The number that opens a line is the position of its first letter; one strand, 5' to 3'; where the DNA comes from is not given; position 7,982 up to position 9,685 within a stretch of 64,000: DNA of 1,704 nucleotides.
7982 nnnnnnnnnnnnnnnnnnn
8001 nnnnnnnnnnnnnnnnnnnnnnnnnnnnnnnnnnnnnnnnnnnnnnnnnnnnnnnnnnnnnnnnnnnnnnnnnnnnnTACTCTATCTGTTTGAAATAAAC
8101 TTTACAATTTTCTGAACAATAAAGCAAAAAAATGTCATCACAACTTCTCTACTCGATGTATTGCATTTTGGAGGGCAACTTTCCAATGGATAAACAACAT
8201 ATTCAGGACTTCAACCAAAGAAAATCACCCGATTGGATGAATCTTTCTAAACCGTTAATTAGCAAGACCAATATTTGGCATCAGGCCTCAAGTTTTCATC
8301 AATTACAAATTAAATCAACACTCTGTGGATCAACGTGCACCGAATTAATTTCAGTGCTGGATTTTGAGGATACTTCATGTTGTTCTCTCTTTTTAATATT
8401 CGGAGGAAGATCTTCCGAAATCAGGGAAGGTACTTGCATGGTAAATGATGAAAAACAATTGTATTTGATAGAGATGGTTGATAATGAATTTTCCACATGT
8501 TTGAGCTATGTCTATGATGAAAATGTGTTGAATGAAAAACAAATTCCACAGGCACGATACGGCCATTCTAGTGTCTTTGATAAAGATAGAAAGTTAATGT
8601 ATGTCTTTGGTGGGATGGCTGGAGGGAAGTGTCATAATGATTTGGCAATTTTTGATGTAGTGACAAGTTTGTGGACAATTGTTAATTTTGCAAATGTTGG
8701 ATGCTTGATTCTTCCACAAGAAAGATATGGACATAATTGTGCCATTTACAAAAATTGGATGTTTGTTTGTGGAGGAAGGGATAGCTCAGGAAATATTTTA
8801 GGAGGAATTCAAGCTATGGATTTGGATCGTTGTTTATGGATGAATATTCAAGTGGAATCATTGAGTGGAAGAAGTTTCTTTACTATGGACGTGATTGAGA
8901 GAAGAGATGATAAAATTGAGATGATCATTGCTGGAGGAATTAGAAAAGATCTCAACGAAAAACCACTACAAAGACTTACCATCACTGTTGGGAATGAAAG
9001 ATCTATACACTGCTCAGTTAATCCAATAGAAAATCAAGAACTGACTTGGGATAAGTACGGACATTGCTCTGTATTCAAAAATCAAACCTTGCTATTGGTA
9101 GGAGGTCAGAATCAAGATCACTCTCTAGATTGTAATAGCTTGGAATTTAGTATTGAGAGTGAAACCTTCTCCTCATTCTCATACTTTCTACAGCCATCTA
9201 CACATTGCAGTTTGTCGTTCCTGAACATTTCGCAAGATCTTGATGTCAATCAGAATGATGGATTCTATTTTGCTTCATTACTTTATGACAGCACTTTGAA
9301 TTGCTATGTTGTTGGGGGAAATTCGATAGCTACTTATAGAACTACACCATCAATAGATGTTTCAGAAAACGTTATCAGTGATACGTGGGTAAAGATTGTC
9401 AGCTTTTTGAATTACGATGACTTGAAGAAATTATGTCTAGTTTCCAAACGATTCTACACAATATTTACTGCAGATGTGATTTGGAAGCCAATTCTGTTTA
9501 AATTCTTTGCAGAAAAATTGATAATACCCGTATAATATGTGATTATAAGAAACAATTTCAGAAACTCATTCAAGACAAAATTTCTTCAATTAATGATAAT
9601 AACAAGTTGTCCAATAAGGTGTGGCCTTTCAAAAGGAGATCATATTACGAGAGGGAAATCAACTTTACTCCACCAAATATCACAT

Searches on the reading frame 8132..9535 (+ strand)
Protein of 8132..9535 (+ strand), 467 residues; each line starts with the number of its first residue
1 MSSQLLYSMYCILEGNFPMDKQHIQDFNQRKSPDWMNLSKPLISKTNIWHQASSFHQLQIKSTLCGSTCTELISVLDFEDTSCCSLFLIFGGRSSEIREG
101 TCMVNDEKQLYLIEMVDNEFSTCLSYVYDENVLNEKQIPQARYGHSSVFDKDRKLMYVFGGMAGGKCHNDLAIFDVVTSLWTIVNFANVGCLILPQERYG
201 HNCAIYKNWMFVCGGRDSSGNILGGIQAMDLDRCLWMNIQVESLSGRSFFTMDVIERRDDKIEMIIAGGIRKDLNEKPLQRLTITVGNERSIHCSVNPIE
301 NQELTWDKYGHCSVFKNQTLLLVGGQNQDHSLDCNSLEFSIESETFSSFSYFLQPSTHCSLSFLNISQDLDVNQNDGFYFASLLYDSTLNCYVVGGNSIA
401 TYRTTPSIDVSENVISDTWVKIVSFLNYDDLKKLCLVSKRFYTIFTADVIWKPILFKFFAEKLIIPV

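Call 7: search_protein_families(library=pfam, proteins=[window:8132-9535:+], max_evalue=0.001)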
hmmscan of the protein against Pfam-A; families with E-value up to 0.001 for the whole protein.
window:8132-9535:+ (467 aa): 8 families
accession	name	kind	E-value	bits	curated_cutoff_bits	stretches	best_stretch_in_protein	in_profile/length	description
PF24681.1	Kelch_KLHDC2_KLHL20_DRC7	-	6.1e-26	91.5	50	1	85-254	9-161/221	KLHDC2/KLHL20/DRC7 Kelch-repeats domain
PF24981.1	Beta-prop_ATRN-LZTR1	-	6e-19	68.8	50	2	169-350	15-196/289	Attractin/LZTR1 beta-propeller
PF01344.31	Kelch_1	-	6.6e-09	35.6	20.1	1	155-184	13-42/46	Kelch motif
PF13415.12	Kelch_3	-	3.7e-08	33.8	22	0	155-202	3-44/48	Galactose oxidase, central domain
PF13854.13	Kelch_HCF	-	2.1e-06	27.7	113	1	111-215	154-257/345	Host cell factor, Kelch-repeats domain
PF12937.12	F-box-like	-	2.8e-05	24.2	24.3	1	419-456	9-46/47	F-box-like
PF13418.12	Kelch_4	-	3e-05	24.3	21.6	0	141-182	1-42/49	Galactose oxidase, central domain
PF00646.38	F-box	-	0.00012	22.3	20.5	1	417-452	7-42/43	F-box domain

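Call 14: find_encoding_contigs(protein=window:8132-9535:+, flank=5000, max_places=4)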
Protein window:8132-9535:+ (467 aa): no gene with exactly this product is on record in the collection.
